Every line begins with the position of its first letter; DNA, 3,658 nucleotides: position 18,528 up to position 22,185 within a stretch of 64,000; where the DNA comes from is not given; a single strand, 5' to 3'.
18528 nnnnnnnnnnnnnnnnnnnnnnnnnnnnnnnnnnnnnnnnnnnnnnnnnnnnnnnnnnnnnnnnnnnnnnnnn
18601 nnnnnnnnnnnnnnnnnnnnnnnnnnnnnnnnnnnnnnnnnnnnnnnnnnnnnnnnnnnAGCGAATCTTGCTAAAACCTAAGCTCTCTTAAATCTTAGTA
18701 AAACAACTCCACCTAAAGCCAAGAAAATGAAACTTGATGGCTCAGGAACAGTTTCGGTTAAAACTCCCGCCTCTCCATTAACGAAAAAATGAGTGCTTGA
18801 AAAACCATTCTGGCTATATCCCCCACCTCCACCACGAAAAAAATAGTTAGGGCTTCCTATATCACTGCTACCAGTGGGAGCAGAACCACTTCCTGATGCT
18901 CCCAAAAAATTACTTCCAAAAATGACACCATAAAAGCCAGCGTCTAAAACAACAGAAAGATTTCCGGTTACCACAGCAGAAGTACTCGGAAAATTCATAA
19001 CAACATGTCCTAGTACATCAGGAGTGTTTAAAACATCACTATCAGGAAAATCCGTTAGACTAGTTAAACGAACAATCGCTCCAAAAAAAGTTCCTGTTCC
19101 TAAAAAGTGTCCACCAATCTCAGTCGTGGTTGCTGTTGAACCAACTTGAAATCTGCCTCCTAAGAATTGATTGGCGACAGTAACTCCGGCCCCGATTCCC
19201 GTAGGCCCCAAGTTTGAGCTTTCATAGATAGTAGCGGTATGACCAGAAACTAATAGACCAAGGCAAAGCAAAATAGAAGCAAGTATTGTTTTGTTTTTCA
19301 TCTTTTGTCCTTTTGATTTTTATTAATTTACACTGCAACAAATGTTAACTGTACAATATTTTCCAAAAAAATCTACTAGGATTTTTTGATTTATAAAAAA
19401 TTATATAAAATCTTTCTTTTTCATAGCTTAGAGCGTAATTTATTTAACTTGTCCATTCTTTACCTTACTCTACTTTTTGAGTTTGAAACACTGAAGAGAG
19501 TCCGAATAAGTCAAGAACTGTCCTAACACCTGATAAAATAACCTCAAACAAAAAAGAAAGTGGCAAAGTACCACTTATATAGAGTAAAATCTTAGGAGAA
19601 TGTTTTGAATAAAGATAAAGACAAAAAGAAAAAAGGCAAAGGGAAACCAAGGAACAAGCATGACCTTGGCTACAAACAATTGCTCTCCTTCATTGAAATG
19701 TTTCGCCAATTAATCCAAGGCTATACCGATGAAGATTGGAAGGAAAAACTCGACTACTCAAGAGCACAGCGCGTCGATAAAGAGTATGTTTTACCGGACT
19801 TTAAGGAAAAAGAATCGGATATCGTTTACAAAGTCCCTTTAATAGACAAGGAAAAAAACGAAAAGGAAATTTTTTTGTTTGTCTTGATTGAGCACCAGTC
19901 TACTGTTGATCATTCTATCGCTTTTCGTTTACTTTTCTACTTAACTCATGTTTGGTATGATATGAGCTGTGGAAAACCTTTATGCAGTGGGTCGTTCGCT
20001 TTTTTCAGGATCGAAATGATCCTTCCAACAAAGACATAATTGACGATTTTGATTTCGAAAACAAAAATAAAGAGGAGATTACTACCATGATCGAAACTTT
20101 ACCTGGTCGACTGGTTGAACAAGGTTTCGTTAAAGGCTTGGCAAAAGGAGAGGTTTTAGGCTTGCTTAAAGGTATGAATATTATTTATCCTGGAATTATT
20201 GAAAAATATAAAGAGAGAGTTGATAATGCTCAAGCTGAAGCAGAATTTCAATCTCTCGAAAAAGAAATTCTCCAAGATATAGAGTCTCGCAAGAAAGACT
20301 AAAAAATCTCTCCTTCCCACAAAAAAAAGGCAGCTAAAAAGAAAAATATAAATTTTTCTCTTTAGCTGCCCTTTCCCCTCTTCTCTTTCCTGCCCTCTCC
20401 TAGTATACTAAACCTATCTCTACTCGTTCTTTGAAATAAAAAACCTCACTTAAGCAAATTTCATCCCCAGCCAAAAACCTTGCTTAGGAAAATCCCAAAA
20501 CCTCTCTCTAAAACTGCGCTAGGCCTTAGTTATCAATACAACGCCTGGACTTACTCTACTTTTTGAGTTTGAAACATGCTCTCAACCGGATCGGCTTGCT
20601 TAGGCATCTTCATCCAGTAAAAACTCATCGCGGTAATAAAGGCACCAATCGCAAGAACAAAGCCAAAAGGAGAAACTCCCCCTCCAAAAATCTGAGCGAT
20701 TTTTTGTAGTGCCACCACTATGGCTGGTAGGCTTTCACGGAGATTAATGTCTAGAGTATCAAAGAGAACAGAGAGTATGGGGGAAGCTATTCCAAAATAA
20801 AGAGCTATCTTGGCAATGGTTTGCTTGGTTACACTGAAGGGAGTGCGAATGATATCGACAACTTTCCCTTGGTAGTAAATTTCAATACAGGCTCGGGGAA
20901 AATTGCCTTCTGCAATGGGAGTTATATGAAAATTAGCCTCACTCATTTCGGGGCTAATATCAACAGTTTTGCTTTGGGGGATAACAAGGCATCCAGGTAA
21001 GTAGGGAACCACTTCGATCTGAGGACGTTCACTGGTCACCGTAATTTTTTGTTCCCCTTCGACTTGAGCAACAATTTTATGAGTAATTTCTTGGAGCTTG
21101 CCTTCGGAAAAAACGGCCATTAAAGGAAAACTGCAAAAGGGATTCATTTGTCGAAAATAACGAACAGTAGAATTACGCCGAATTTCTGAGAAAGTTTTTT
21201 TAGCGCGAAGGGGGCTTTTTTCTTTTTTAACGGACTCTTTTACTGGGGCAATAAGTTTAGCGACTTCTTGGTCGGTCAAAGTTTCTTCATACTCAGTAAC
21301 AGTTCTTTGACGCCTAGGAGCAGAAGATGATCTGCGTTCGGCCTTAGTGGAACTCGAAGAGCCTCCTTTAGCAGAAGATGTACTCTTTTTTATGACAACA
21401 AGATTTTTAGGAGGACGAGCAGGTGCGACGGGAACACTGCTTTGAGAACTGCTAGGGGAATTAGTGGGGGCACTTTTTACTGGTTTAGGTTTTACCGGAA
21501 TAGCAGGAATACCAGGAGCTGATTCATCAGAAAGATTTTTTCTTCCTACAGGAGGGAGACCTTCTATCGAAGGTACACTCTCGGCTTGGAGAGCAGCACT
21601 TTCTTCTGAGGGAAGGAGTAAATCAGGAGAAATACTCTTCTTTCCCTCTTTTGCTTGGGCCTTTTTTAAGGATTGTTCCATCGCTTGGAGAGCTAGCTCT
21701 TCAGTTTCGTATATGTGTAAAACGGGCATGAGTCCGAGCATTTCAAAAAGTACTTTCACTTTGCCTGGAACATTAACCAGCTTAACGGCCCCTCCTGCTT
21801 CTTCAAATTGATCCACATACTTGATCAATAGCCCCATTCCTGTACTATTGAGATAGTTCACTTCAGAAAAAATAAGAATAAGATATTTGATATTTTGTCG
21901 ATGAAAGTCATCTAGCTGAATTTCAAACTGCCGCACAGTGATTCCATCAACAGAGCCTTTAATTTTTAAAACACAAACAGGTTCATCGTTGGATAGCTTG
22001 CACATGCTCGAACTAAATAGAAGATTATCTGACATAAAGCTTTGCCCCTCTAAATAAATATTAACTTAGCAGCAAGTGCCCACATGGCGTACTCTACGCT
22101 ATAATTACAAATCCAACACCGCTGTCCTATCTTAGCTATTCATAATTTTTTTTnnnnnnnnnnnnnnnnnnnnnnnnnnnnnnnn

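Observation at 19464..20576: Rpn/YhgA-family nuclease pseudogene flanked by exact 27-bp direct repeats that duplicate the 3' end of the STAS gene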

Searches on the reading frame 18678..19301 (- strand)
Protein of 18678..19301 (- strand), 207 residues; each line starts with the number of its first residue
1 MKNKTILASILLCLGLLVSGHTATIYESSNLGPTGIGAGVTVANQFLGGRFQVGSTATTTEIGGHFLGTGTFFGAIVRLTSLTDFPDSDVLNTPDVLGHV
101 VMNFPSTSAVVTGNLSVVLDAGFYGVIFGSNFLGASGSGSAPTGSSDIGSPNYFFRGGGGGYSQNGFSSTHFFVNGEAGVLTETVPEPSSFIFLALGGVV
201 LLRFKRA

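Call 5: search_protein_families(library=pfam, proteins=[window:18678-19301:-], max_evalue=0.01)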
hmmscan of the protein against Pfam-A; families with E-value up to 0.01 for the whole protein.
window:18678-19301:- (207 aa): 1 family
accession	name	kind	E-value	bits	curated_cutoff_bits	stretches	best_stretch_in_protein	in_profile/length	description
PF07589.16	PEP-CTERM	-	0.0021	18.5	20.7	1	184-206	1-24/24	PEP-CTERM motif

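Call 6: search_protein_families(library=ncbifam, proteins=[window:18678-19301:-], max_evalue=0.01)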
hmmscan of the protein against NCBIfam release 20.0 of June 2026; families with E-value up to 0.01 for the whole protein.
window:18678-19301:- (207 aa): 0 families

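Call 17: list_cluster_members(proteins=[P0001, window:18678-19301:-, window:22154-23677:-])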
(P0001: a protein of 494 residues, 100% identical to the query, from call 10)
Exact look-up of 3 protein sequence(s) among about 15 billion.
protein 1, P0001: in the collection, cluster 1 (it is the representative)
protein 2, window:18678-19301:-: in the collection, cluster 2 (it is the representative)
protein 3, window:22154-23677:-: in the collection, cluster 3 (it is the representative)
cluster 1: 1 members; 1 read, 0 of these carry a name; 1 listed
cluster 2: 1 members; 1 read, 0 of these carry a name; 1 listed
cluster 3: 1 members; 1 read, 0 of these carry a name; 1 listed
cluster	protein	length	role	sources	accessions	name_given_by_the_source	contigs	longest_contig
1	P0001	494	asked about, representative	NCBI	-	-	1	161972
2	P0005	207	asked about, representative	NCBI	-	-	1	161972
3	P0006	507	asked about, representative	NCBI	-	-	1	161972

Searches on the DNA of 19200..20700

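Call 31: search_rna_families(source=window, start=19200, end=20700, threshold=evalue, max_evalue=1)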
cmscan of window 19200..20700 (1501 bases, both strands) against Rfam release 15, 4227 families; matches with E-value up to 1: 10.
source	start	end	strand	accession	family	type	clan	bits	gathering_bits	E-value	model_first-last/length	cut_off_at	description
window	20322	20375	-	RF04106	mir-1303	Gene; miRNA;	-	25.5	107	0.041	1-85/85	no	mir-1303 microRNA precursor family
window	20319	20377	-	RF03530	bglG-cis-reg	Cis-reg;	-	25.4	80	0.061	53-121/137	no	cis-regulatory element of the bglG/LicT operon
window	20321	20378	-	RF03623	mir-1252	Gene; miRNA;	-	24.2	70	0.3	1-65/65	no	mir-1252 microRNA precursor family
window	20267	20376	+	RF02653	StyR-143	Gene; sRNA;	-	21.5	176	0.1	1-144/144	no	Salmonella enterica Typhi npcRNA 143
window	20319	20379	-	RF03778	mir-483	Gene; miRNA;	-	21.2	60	0.58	1-75/75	no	mir-483 microRNA precursor family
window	20327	20372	-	RF03792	MIR6462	Gene; miRNA;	-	21.2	96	0.91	1-119/119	no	MIR6462 microRNA precursor family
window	20329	20370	-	RF04295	mir-329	Gene; miRNA;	CL00149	20.9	76.8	0.2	1-80/80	no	mir-329 microRNA precursor family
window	19630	19686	-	RF00645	MIR169_2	Gene; miRNA;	CL00098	20.6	50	0.023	1-118/118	no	MIR169_2 microRNA precursor family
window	20323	20374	-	RF00908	MIR529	Gene; miRNA;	-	19.9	75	0.17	1-131/131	no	MIR529 microRNA precursor family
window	20321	20377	-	RF01264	snR83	Gene; snRNA; snoRNA; HACA-box;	CL00023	17.6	75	0.29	58-114/308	no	Small nucleolar RNA snR83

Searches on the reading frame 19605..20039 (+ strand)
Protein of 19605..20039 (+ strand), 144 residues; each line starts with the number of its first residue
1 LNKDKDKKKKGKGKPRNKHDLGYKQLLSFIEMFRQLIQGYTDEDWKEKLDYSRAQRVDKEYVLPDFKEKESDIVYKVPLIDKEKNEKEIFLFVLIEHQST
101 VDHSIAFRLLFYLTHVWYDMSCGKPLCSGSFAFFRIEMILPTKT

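Call 5: search_protein_families(library=pfam, proteins=[window:19605-20039:+], max_evalue=0.01)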
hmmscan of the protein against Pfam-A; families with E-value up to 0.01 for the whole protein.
window:19605-20039:+ (144 aa): 1 family
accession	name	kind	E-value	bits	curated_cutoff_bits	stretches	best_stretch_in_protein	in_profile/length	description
PF04754.18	Transposase_31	-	6.1e-16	59.1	21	1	17-119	1-99/203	Putative transposase, YhgA-like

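Call 6: search_protein_families(library=ncbifam, proteins=[window:19605-20039:+], max_evalue=0.01)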
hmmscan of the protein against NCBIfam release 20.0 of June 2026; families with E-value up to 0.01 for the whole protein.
window:19605-20039:+ (144 aa): 3 families
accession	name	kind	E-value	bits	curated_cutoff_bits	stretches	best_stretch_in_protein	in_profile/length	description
TIGR01784.1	T_den_put_tspse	subfamily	5.9e-05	23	52.1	1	20-114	3-88/273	Rpn family recombination-promoting nuclease/putative transposase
NF007361.0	PRK09857.1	equivalog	0.00026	20.5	583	1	49-113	40-99/292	recombination-promoting nuclease RpnA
NF007418.0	PRK09956.1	equivalog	0.00063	18.9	583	1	65-115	51-101/308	ISNCY family transposase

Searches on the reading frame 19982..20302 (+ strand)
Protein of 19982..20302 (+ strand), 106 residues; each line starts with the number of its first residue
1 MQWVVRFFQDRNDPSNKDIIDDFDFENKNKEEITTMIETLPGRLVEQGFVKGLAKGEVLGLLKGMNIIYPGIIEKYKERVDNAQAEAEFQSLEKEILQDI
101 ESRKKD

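Call 5: search_protein_families(library=pfam, proteins=[window:19982-20302:+], max_evalue=0.01)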
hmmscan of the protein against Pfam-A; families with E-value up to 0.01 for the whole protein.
window:19982-20302:+ (106 aa): 0 families

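Call 6: search_protein_families(library=ncbifam, proteins=[window:19982-20302:+], max_evalue=0.01)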
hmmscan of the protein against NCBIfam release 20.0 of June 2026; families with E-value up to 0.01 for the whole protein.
window:19982-20302:+ (106 aa): 0 families

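Call 75: predict_structure(protein=window:19982-20302:+)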
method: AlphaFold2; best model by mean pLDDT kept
length: 106 residues; sequences in the alignment: 1
mean_pLDDT: 68.9   pTM: 0.48
mean pLDDT of the five models: 68.9, 46.5, 45.8, 44.4, 42.6
residues with pLDDT >= 90: 0; 70-90: 52; 50-70: 53; < 50: 1
segments of 3 or more residues with pLDDT < 50: none
pLDDT, mean of each block of 10 residues (from residue 1): 66 73 73 76 73 66 71 71 64 63 55
secondary structure, 60 per line:
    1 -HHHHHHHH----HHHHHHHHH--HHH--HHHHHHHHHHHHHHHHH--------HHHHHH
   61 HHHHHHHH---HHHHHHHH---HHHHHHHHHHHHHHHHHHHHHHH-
elements in order: H2-9 H14-22 H30-46 H55-68 H72-79 H83-105

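Call 78: fold_search(model_id=the predicted structure, library=pdb)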
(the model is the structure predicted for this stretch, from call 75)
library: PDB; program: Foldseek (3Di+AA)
matches with E <= 10: 68; with E <= 0.001: 0
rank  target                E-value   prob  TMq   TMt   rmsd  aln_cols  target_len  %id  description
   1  6cby_B                2.0e+00  0.10  0.26  0.08  12.5       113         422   11  Crystal structure of human SET and MYND Domain Containing protein 2 with MTF9975 (released 2018-03-14)
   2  9h6e_C                2.4e+00  0.11  0.29  0.22  10.7       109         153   15  Complex of Histidine-containing phosphotransfer 1 (AHP1) and Response regulator 1 (ARR1) from A. thaliana (released 2025-03-26)
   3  3us6                  2.7e+00  0.13  0.29  0.23   9.0        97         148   12  Crystal Structure of Histidine-containing Phosphotransfer Protein MtHPt1 from Medicago truncatula (released 2012-01-18)
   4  9hpq_B                2.9e+00  0.13  0.25  0.27  11.9        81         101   16  Peptide-substrate-binding (PSB) domain of human type I collagen prolyl 4-hydroxylase complexed with Pro-Pro-Gly-Pro-Ar (released 2025-09-24)
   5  1yvi_B                2.9e+00  0.08  0.26  0.22  11.1       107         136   15  X-RAY STRUCTURE OF PUTATIVE HISTIDINE-CONTAINING PHOSPHOTRANSFER PROTEIN FROM RICE, AK104879 (released 2005-02-22)
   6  4bt8_B                3.2e+00  0.09  0.22  0.12  10.7        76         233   16  CRYSTAL STRUCTURE OF THE APO FORM OF N-TERMINAL DOMAIN AND PEPTIDE SUBSTRATE BINDING DOMAIN OF PROLYL-4 HYDROXYLASE TY (released 2013-10-09)
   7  4g78                  3.2e+00  0.07  0.24  0.19  10.5       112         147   13  Subatomic Resolution Crystal Structure of Histidine-containing Phosphotransfer Protein MtHPt2 from Medicago truncatula (released 2013-07-24)
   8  9k7u_A                3.4e+00  0.12  0.25  0.21   7.3        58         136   26  Crystal structure of designed zinc-induced heterodimer Heter-Zn2-HEHE-22 (released 2025-10-29)
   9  4euk_B                3.4e+00  0.08  0.27  0.21  11.1       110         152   16  Crystal structure (released 2013-02-20)
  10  6evm_A                4.0e+00  0.08  0.22  0.24  10.4        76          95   12  Crystal structure of a Pro-9 complexed peptide-substrate-binding domain of human type II collagen prolyl 4-hydroxylase (released 2018-09-12)
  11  6cbx_A                4.0e+00  0.07  0.26  0.08  12.3       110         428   10  Crystal structure of human SET and MYND Domain Containing protein 2 with MTF1497 (released 2018-03-14)
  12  6xr2_E                4.4e+00  0.09  0.25  0.17   7.9        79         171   13  Computationally designed right-handed alpha/alpha homotrimeric toroid with 3 repeats per subunit (released 2021-07-14)
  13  9h6e_A                4.4e+00  0.08  0.29  0.22  11.1       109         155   16  Complex of Histidine-containing phosphotransfer 1 (AHP1) and Response regulator 1 (ARR1) from A. thaliana (released 2025-03-26)
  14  3vhl_A                4.6e+00  0.12  0.37  0.19   8.4       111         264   10  Crystal structure of the DHR-2 domain of DOCK8 in complex with Cdc42 (T17N mutant) (released 2012-06-20)
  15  4abo_I                4.6e+00  0.05  0.23  0.22  13.9        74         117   11  Mal3 CH domain homology model and mammalian tubulin (2XRP) docked into the 8.6-Angstrom cryo-EM map of Mal3-GTPgammaS- (released 2012-06-06)
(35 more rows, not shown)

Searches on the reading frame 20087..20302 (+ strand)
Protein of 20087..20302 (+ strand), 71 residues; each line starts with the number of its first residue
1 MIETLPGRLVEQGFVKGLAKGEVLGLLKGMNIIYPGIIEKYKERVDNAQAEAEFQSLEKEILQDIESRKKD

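Call 69: search_protein_families(library=pfam, proteins=[window:20087-20302:+], max_evalue=1)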
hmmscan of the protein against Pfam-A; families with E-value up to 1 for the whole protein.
window:20087-20302:+ (71 aa): 1 family
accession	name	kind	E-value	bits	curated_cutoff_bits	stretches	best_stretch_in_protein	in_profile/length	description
PF04672.18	Methyltransf_19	-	0.21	11.5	26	1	20-53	220-253/268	S-adenosyl methyltransferase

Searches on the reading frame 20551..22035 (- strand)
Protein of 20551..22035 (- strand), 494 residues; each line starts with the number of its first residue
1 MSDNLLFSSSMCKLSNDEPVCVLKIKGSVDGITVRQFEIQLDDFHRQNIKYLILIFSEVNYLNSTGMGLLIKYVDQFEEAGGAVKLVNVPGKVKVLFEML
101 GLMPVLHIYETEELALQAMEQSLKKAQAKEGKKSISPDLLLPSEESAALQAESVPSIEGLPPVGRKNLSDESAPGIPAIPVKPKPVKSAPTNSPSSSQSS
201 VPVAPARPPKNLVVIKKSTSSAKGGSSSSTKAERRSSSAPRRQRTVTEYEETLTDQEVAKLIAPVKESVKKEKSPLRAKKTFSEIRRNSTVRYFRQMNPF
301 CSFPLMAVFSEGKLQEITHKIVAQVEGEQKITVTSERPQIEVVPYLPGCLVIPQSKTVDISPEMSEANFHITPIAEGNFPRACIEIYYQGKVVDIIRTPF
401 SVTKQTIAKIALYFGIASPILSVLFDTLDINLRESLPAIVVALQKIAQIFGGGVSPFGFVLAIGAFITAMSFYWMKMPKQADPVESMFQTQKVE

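Call 5: search_protein_families(library=pfam, proteins=[window:20551-22035:-], max_evalue=0.01)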
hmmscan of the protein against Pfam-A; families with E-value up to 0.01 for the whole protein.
window:20551-22035:- (494 aa): 2 families
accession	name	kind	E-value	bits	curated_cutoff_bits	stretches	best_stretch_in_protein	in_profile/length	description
PF01740.26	STAS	-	5.1e-16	58.8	22.6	1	18-115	8-106/106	STAS domain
PF13466.11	STAS_2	-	1.2e-05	25.9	29.2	1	23-102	1-79/80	STAS domain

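Call 6: search_protein_families(library=ncbifam, proteins=[window:20551-22035:-], max_evalue=0.01)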
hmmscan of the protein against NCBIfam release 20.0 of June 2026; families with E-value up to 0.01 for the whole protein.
window:20551-22035:- (494 aa): 2 families
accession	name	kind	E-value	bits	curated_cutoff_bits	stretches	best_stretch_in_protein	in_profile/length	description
TIGR00377.1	ant_ant_sig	superfamily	1.4e-14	53.9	53.45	1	14-113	7-107/108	anti-sigma factor antagonist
TIGR02886.1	spore_II_AA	equivalog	4.5e-14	52.3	114.75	1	18-116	7-106/106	anti-sigma F factor antagonist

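Call 9: find_related_loci(query=window:20551-22035:-, collection=genome_contigs, flank=6000)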
Query window:20551-22035:- (494 aa) in genome_contigs; peptide patterns used: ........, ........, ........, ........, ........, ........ (x = any residue, [..] = any of these).
190 stretches matched a pattern, but none encodes a relative of the query by tblastn (E <= 1e-3).

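Call 10: find_homologous_proteins(query=window:20551-22035:-)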
Query window:20551-22035:- (494 aa): 4 proteins with E <= 0.001 among 8000 candidates.
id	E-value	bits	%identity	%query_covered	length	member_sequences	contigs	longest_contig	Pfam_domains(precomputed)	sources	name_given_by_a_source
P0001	0.0e+0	1070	100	100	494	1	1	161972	PF01740.27,PF13466.13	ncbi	-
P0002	3.7e-82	295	53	42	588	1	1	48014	PF01740.27,PF13466.13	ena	-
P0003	2.6e-66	243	54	42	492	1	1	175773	-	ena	-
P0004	2.3e-57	213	36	42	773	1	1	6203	PF01740.27,PF13466.13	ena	-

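Call 11: find_encoding_contigs(protein=P0001, flank=8000)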
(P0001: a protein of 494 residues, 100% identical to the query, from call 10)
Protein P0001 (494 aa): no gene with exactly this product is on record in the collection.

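Call 12: find_encoding_contigs(protein=P0002, flank=8000)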
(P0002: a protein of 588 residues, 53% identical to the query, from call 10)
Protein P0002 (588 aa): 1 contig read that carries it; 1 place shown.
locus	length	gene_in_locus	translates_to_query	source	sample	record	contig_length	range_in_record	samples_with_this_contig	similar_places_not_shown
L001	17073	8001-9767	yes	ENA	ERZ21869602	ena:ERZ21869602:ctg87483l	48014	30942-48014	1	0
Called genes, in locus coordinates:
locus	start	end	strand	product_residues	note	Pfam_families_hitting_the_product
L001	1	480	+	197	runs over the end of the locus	-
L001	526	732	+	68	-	-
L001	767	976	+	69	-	-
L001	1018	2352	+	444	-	PF02310:B12-binding, PF04055:Radical_SAM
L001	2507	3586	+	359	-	PF00899:ThiF (weak)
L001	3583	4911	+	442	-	PF02624:YcaO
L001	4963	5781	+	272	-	PF00881:Nitroreductase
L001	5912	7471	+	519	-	PF03023:MurJ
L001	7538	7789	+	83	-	-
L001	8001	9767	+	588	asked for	PF01740:STAS, PF13466:STAS_2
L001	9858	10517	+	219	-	-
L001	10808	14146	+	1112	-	PF12576:DUF3754 (faint)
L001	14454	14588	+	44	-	-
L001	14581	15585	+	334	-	PF02771:Acyl-CoA_dh_N, PF02770:Acyl-CoA_dh_M, PF00441:Acyl-CoA_dh_1, PF08028:Acyl-CoA_dh_2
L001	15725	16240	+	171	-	PF00027:cNMP_binding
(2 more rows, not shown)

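Call 13: find_encoding_contigs(protein=P0003, flank=8000)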
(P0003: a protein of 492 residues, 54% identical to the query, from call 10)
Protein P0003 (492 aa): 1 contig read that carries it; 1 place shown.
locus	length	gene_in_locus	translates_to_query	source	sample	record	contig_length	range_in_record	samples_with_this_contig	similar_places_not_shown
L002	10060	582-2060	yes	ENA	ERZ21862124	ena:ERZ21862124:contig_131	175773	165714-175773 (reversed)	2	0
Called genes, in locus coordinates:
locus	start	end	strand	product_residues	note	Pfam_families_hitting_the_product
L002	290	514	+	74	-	PF01740:STAS (weak)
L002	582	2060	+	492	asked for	-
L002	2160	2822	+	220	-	-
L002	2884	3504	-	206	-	PF00702:Hydrolase, PF13419:HAD_2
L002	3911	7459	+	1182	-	-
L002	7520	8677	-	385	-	PF13506:Glyco_transf_21, PF00535:Glycos_transf_2 (weak), PF13641:Glyco_tranf_2_3, PF13632:Glyco_trans_2_3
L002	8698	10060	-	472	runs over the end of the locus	PF02310:B12-binding (weak), PF04055:Radical_SAM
